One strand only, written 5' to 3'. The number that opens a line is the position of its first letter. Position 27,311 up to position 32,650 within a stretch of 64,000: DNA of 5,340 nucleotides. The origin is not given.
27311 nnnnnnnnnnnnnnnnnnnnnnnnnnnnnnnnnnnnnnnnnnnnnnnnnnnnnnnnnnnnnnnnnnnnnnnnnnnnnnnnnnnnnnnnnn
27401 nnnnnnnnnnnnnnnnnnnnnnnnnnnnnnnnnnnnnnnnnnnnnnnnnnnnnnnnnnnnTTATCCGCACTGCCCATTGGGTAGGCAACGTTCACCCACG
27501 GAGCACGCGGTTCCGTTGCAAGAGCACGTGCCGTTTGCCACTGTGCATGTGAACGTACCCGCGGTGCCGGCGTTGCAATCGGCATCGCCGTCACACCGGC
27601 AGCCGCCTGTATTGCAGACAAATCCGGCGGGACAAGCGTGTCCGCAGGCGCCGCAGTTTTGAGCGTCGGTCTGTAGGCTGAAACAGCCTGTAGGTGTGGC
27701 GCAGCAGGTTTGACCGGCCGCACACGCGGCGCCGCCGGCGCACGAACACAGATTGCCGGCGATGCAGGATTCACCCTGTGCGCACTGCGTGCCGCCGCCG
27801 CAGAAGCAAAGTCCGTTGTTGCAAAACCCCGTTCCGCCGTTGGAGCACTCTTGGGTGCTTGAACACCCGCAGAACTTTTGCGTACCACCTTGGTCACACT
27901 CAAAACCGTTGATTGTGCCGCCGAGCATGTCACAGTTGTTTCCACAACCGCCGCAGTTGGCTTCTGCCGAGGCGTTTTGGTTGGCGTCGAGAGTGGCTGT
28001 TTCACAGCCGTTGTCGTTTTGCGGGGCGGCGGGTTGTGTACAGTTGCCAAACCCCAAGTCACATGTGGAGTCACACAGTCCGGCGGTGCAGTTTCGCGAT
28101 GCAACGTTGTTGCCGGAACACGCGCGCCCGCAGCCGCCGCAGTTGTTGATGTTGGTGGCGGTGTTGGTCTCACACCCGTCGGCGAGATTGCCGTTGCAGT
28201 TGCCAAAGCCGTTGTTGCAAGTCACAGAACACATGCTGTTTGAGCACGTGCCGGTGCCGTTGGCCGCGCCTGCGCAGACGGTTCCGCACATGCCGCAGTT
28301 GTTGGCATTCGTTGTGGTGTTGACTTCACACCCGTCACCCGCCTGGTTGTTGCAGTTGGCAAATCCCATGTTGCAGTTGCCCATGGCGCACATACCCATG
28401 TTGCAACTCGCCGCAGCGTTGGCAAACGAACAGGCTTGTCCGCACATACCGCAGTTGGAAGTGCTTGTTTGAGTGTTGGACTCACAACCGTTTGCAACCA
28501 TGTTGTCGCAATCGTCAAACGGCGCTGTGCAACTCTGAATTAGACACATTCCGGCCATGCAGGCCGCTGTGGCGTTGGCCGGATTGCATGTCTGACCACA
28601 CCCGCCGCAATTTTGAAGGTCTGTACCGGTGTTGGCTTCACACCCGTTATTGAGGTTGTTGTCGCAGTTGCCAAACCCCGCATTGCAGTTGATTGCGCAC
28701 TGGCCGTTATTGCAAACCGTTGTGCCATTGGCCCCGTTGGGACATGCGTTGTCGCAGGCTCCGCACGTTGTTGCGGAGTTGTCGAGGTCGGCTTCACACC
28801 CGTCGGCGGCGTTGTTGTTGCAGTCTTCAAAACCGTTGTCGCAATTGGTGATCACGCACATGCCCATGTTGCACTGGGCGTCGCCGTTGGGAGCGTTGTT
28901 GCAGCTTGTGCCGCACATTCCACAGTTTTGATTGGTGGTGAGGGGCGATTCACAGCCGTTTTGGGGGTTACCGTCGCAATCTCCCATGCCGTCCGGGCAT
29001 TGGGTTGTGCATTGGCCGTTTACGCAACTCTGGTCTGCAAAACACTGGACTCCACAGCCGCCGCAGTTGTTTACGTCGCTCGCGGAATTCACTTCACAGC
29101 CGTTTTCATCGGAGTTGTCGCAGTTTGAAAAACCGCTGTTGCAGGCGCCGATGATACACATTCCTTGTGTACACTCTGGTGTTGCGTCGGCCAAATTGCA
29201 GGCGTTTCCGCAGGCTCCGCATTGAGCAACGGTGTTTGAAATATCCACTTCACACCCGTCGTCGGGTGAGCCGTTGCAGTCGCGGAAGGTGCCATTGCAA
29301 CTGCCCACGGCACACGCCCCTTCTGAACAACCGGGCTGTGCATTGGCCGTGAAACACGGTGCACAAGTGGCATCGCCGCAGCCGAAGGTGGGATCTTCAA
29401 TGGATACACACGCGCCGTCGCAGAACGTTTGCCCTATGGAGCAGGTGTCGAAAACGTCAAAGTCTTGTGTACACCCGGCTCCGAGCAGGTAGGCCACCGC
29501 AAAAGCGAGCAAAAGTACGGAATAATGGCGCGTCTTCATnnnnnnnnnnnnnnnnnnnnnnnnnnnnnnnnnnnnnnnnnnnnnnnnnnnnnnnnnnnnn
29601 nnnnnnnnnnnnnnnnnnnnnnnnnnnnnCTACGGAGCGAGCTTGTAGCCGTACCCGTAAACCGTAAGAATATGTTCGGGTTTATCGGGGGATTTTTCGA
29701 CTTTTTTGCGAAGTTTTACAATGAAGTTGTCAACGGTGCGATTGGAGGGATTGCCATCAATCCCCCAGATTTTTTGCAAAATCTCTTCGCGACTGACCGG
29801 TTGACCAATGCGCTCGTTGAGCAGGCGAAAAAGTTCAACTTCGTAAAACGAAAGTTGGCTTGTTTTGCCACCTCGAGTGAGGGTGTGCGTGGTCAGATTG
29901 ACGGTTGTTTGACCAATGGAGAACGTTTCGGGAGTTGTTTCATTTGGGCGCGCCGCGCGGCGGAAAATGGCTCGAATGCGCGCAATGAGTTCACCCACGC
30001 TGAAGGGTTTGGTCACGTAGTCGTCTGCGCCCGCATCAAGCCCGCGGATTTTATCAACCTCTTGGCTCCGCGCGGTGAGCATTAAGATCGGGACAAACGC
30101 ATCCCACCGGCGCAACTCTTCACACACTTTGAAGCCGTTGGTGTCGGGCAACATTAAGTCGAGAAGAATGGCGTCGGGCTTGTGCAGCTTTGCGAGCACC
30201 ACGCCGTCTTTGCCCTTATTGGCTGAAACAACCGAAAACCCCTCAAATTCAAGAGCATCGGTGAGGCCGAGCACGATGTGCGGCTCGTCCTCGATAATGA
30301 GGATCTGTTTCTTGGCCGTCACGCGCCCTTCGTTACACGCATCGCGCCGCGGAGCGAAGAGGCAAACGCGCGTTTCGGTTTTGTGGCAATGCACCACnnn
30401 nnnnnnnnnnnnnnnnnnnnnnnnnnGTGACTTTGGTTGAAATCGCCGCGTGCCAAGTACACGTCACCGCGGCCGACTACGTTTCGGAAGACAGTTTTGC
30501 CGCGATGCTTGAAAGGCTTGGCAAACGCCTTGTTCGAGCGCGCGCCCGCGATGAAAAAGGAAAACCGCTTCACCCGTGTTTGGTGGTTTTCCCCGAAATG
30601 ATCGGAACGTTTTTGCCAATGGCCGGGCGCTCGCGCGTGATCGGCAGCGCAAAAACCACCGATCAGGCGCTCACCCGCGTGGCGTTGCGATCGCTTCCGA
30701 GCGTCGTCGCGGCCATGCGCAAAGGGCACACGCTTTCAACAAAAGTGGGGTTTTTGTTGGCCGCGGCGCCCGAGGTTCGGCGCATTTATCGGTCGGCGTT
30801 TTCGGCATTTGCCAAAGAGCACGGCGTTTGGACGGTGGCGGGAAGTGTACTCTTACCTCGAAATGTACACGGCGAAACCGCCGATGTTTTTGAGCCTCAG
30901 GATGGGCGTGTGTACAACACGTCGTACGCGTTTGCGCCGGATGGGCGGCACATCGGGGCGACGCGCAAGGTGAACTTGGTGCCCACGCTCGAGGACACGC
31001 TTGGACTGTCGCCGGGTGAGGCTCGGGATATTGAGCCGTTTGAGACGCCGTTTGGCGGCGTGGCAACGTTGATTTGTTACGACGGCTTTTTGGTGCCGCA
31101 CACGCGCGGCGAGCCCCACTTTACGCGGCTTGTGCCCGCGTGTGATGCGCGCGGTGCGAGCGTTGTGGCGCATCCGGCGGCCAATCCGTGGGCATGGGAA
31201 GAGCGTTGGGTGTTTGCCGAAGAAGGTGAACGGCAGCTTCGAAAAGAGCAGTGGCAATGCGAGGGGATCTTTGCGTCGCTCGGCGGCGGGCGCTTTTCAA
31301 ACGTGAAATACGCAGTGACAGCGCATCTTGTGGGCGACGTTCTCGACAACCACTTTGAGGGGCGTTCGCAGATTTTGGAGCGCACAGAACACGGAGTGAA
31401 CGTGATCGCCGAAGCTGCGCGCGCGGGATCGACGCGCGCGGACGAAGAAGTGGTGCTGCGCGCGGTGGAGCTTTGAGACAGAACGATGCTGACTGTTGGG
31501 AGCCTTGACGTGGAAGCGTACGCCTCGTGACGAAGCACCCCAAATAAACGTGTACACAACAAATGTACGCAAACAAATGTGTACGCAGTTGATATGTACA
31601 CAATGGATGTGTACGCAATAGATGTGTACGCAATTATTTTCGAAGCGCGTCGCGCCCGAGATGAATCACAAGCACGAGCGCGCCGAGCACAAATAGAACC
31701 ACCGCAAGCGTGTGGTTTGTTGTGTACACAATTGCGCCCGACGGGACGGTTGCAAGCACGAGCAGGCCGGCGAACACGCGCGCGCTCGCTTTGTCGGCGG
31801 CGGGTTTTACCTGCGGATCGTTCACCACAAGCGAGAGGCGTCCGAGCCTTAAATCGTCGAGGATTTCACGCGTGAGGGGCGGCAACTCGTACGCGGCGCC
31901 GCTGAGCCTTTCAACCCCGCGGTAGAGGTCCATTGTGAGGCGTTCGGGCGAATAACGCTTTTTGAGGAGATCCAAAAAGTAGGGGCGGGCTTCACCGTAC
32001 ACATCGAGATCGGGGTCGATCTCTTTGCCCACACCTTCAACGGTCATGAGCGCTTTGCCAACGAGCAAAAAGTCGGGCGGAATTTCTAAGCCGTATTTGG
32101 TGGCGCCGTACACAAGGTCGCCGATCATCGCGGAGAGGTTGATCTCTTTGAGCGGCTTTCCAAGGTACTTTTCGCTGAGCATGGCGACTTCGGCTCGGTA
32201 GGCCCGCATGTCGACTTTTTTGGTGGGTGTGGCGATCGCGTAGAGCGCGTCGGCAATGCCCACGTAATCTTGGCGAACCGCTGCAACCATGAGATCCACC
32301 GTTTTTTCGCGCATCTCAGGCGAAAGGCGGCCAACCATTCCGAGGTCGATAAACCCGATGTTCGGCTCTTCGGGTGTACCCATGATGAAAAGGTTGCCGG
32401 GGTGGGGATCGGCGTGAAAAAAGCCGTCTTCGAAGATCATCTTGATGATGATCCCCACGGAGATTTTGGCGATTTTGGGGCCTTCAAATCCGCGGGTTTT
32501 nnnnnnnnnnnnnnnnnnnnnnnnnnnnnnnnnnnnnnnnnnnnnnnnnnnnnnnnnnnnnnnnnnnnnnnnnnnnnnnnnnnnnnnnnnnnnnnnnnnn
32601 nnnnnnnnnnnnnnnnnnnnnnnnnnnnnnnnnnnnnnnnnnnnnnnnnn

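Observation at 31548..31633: Six tandem 14-15-bp repeats built on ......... between the convergent C-N hydrolase and ubiB genes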

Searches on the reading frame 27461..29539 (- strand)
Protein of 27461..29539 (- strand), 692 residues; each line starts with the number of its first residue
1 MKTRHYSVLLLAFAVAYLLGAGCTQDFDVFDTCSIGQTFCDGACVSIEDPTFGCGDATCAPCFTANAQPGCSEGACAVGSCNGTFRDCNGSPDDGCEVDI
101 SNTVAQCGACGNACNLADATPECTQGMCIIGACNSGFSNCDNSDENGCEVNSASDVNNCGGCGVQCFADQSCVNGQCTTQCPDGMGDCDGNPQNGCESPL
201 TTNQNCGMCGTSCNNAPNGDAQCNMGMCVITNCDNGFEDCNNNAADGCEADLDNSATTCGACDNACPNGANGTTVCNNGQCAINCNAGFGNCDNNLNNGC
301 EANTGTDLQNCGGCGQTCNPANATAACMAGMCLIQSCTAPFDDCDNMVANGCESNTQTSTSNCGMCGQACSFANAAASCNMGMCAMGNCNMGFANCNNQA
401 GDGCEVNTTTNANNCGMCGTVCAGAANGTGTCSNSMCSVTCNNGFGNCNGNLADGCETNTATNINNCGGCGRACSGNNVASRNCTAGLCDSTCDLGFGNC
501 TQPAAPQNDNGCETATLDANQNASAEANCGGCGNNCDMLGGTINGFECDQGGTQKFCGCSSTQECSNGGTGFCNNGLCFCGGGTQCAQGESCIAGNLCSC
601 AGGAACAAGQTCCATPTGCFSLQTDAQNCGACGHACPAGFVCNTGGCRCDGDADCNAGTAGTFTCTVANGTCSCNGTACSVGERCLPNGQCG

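Call 7: search_protein_families(library=pfam, proteins=[window:27461-29539:-])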
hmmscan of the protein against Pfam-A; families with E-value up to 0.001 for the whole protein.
window:27461-29539:- (692 aa): 0 families

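Call 15: find_encoding_contigs(protein=window:27461-29539:-, flank=10000, max_places=6)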
Protein window:27461-29539:- (692 aa): no gene with exactly this product is on record in the collection.

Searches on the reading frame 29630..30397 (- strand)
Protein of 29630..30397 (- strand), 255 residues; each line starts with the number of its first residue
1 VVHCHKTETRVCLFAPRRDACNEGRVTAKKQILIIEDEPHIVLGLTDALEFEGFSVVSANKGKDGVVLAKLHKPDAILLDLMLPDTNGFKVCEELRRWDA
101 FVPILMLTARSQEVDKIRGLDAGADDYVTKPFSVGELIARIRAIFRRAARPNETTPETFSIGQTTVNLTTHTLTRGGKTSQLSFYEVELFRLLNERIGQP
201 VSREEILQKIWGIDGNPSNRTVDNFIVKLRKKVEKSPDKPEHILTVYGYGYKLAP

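Call 7: search_protein_families(library=pfam, proteins=[window:29630-30397:-])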
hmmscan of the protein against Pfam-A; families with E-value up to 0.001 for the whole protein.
window:29630-30397:- (255 aa): 2 families
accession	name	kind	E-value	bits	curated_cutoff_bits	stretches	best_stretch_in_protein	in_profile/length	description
PF00072.30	Response_reg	-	3.3e-29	101.7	30.2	1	32-142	1-111/111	Response regulator receiver domain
PF00486.34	Trans_reg_C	-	5.8e-20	71.6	26.2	1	179-253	3-77/77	Transcriptional regulatory protein, C terminal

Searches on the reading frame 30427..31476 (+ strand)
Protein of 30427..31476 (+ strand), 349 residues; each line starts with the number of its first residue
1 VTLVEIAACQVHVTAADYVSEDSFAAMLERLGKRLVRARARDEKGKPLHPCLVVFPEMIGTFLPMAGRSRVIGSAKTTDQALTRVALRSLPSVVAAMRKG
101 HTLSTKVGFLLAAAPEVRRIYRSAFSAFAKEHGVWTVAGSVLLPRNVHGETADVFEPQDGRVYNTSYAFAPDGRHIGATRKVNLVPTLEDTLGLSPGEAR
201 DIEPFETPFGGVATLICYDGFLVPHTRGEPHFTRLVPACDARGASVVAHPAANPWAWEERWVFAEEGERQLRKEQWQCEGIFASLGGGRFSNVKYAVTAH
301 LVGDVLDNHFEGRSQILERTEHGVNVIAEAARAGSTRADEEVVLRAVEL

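Call 7: search_protein_families(library=pfam, proteins=[window:30427-31476:+])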
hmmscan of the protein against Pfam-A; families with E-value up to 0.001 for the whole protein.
window:30427-31476:+ (349 aa): 1 family
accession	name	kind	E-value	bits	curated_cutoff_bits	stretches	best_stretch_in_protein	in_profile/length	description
PF00795.27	CN_hydrolase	-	1.5e-10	41.3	23.2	1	116-221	58-153/256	Carbon-nitrogen hydrolase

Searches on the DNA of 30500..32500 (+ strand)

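Call 35: search_rna_families(source=window, start=30500, end=32500, threshold=evalue, max_evalue=1)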
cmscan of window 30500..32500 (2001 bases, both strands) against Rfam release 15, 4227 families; matches with E-value up to 1: 0.
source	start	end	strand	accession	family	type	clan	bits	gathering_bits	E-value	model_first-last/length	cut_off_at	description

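Call 72: search_dna_similar(query=window:31477-31660:+, collection=plasmids, mode=distant, max_evalue=0.01, max_rows=10)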
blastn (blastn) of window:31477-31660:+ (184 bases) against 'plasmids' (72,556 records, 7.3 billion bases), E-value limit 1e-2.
No match.

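Call 73: search_dna_similar(query=window:31477-31660:+, collection=phages, mode=distant, max_evalue=0.01, max_rows=10)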
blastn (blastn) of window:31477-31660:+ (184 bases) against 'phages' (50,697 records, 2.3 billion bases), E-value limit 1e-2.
No match.
